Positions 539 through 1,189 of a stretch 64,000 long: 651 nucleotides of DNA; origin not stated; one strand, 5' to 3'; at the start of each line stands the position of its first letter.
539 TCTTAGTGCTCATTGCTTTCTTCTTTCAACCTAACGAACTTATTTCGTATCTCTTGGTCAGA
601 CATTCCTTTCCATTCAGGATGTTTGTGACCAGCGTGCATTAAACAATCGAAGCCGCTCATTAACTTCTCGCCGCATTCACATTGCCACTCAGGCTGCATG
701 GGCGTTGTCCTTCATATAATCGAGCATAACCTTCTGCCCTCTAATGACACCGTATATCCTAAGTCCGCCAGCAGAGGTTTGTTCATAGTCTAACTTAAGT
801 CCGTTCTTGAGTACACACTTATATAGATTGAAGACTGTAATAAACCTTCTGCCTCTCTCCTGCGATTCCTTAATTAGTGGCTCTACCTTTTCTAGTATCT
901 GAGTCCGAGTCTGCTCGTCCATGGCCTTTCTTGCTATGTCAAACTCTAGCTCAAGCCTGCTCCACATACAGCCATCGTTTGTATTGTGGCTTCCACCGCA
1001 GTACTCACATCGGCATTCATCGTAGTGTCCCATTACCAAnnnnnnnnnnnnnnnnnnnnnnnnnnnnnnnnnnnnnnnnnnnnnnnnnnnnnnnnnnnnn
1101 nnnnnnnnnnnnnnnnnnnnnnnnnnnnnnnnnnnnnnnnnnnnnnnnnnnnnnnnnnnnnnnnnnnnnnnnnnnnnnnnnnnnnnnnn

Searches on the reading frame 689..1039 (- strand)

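Call 45: search_protein_families(library=pfam, alignment_id=A2, max_evalue=0.001)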
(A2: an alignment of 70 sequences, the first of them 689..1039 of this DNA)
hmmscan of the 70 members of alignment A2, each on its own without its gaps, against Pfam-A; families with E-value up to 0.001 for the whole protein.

A. member 1, window:689-1039:- (116 aa): 0 families

B. families by the number of members that match (of 70 scanned): 14 families
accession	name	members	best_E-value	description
PF21866.1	DUF6915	1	2.3e-41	Domain of unknown function (DUF6915)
PF07866.17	DUF1653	1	2.9e-21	Protein of unknown function (DUF1653)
PF05406.20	WGR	1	1.5e-18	WGR domain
PF00717.28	Peptidase_S24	1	1.6e-05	Peptidase S24-like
PF03013.19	Pyr_excise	1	2.1e-05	Pyrimidine dimer DNA glycosylase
PF00485.24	PRK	1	2.3e-05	Phosphoribulokinase / Uridine kinase family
PF11750.13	DUF3307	1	4.1e-05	Protein of unknown function (DUF3307)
PF01909.29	NTP_transf_2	1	4.5e-05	Nucleotidyltransferase domain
PF13191.12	AAA_16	1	7.7e-05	AAA ATPase domain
PF01583.26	APS_kinase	1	0.00012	Adenylylsulphate kinase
PF13401.12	AAA_22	1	0.00015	AAA domain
PF01656.29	CbiA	1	0.00015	CobQ/CobB/MinD/ParA nucleotide binding domain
PF13238.12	AAA_18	1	0.00021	AAA domain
PF13555.12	AAA_29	1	0.00047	P-loop containing region of AAA domain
